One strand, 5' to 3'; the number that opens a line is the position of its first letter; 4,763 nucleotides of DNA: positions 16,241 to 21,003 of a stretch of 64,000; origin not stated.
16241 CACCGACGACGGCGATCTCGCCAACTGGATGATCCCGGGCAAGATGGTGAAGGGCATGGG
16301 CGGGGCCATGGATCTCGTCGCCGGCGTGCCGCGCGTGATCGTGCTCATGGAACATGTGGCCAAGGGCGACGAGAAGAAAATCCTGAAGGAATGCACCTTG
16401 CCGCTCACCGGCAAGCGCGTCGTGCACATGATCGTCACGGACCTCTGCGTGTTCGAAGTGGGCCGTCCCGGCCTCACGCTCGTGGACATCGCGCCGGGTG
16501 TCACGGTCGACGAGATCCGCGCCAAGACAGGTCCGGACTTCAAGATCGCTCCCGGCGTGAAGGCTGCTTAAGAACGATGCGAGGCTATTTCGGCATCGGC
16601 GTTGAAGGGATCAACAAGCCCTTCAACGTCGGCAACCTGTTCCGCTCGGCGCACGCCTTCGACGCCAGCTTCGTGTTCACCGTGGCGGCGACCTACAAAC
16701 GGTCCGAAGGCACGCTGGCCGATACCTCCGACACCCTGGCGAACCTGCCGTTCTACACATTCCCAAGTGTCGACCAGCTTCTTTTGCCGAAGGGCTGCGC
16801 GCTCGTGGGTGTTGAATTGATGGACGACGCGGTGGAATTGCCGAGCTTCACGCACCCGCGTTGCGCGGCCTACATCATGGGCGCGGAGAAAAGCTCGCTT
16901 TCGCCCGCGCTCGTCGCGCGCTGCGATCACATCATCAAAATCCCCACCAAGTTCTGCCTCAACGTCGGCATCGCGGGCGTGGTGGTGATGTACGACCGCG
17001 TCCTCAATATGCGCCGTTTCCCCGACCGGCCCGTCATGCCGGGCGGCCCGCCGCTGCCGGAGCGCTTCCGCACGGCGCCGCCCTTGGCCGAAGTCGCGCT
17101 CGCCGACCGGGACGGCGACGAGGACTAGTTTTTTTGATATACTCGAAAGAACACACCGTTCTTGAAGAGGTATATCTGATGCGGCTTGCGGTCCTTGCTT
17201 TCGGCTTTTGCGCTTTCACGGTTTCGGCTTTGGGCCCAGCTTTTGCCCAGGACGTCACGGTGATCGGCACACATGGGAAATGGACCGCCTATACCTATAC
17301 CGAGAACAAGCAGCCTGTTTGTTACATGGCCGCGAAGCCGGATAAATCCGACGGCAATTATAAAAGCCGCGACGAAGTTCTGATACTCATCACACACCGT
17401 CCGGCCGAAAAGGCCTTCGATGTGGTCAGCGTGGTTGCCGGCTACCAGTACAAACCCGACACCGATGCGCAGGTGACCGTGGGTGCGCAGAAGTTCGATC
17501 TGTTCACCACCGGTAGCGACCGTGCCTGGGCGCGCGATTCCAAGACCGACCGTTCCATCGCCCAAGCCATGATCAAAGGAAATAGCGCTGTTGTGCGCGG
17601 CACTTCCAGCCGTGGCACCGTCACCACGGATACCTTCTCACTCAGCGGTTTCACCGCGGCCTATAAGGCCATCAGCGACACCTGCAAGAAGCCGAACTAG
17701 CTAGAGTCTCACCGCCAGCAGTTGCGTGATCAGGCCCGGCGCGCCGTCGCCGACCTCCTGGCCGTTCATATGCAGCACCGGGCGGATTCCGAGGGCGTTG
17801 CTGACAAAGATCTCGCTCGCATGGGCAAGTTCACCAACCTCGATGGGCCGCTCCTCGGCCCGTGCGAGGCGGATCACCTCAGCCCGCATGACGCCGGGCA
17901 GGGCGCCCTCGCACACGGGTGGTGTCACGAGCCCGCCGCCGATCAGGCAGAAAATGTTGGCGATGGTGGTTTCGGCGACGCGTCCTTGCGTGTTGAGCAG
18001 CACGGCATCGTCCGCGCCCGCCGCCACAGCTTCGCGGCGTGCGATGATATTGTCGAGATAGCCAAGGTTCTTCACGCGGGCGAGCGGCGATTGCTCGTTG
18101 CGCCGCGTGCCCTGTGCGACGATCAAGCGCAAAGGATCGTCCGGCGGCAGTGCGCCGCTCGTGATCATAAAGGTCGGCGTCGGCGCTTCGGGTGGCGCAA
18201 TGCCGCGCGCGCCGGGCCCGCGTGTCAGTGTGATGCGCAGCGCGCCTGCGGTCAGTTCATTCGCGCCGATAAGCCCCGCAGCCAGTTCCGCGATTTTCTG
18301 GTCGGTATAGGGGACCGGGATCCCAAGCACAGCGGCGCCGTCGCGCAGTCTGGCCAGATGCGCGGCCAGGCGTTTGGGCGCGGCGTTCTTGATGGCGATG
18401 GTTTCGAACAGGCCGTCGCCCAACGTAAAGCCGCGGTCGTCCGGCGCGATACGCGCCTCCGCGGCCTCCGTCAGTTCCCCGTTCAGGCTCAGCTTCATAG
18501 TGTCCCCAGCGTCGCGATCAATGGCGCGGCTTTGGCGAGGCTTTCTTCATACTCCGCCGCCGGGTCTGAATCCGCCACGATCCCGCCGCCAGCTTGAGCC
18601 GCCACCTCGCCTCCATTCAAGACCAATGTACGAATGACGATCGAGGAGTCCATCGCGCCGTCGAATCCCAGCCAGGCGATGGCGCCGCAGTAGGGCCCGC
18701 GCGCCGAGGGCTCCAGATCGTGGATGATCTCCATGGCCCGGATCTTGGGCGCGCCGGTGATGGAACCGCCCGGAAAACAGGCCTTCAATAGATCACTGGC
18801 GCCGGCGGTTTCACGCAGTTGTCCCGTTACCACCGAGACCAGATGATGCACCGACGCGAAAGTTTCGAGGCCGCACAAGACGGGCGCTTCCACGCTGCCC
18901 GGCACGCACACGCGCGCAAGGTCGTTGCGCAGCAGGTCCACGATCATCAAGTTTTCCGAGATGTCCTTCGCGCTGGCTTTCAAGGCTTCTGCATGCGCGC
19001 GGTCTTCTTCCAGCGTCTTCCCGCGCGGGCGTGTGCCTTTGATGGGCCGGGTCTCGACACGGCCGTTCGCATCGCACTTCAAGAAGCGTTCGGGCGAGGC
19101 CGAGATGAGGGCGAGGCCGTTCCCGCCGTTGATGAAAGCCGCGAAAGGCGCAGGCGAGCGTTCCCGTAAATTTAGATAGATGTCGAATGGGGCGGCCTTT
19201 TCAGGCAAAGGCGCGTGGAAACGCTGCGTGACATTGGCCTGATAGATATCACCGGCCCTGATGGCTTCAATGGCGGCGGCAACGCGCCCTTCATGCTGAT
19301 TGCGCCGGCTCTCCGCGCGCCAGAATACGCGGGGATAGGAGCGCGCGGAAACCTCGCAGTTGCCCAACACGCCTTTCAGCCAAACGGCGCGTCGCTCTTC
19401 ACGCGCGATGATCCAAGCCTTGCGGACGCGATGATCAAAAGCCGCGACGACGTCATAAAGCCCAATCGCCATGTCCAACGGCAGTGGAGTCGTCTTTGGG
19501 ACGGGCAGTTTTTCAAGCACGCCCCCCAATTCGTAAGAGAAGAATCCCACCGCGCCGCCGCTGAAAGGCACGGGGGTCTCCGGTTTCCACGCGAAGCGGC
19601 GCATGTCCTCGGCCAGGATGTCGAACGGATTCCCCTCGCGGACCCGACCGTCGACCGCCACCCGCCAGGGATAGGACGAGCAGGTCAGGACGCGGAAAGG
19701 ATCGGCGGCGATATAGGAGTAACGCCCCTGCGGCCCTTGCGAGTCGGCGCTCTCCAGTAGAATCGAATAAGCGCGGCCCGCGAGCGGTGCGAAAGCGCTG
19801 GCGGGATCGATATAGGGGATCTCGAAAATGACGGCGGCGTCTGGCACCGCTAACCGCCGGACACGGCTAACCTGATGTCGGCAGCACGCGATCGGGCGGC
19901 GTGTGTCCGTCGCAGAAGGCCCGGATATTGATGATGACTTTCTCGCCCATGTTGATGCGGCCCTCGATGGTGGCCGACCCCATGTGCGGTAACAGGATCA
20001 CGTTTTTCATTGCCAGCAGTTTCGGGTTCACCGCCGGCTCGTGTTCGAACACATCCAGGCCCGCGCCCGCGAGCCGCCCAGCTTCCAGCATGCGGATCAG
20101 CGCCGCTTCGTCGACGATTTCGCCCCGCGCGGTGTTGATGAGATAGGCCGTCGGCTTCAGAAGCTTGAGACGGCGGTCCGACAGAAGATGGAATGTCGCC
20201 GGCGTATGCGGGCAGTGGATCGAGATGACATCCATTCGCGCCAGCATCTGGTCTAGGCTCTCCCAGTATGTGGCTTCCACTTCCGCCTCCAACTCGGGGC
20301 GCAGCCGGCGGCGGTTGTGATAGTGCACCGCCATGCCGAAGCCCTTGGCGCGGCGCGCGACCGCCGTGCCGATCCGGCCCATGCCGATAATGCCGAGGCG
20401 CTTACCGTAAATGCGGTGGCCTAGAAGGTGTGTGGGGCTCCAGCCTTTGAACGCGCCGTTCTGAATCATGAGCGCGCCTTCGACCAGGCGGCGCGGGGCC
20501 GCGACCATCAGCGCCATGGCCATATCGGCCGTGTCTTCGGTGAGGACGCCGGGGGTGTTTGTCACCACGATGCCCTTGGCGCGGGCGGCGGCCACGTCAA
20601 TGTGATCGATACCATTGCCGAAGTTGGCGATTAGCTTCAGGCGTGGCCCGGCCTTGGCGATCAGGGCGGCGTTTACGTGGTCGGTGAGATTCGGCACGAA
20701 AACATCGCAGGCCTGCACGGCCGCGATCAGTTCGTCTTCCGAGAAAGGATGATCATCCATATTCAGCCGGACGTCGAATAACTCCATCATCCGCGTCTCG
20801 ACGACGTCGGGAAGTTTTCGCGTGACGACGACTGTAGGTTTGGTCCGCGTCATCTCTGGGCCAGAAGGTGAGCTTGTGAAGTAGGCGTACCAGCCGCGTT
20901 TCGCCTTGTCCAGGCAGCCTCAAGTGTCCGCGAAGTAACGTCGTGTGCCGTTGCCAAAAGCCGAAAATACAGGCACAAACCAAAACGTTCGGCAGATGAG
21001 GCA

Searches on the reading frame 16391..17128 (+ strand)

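Call 69: search_protein_families(library=pfam, proteins=[window:16391-17128:+], max_evalue=0.0001)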
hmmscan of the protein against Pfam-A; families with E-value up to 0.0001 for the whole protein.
window:16391-17128:+ (245 aa): 1 family
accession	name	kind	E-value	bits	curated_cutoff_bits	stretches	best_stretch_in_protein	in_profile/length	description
PF00588.24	SpoU_methylase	-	4.7e-17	62.8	29.7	1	70-201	5-142/142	SpoU rRNA Methylase family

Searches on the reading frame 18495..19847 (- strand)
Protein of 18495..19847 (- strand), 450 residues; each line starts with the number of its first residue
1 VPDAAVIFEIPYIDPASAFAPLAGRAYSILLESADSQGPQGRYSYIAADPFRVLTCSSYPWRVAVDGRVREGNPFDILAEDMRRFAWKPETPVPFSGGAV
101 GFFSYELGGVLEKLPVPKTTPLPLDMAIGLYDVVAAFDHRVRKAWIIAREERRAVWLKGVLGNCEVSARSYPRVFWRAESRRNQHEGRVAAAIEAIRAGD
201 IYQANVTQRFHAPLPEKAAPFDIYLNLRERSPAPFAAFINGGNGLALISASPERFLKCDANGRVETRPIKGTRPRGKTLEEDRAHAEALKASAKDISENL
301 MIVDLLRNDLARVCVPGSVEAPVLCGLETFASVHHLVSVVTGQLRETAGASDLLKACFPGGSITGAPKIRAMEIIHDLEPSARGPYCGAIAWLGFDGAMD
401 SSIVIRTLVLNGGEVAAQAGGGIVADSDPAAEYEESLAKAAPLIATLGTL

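Call 15: search_protein_families(library=pfam, proteins=[window:18495-19847:-], max_evalue=0.00001)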
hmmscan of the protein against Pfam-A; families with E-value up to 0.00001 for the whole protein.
window:18495-19847:- (450 aa): 2 families
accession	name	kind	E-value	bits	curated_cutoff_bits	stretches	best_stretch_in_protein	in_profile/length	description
PF00425.24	Chorismate_bind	-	9.3e-92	307.6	27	1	183-439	3-257/257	chorismate binding enzyme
PF04715.19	Anth_synt_I_N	-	2.8e-24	86.4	23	1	13-145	3-139/140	Anthranilate synthase component I, N terminal region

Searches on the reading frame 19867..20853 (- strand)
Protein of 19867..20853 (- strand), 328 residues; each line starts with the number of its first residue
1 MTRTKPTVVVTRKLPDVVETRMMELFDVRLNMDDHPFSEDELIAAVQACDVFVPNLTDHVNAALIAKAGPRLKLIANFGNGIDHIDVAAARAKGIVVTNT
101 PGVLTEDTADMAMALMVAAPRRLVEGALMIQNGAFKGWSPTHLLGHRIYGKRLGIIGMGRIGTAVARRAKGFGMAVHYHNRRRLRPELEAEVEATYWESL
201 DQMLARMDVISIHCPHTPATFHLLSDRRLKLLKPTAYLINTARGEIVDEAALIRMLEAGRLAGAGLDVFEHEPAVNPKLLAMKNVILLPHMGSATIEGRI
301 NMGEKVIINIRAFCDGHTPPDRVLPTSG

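Call 15: search_protein_families(library=pfam, proteins=[window:19867-20853:-], max_evalue=0.00001)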
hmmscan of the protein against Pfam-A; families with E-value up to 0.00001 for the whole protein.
window:19867-20853:- (328 aa): 2 families
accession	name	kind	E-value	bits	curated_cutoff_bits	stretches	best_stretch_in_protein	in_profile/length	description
PF02826.25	2-Hacid_dh_C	-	4e-61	205.9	25.1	1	113-292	1-178/178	D-isomer specific 2-hydroxyacid dehydrogenase, NAD binding domain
PF00389.36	2-Hacid_dh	-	7.5e-30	103.8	24.6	1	19-323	8-133/134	D-isomer specific 2-hydroxyacid dehydrogenase, catalytic domain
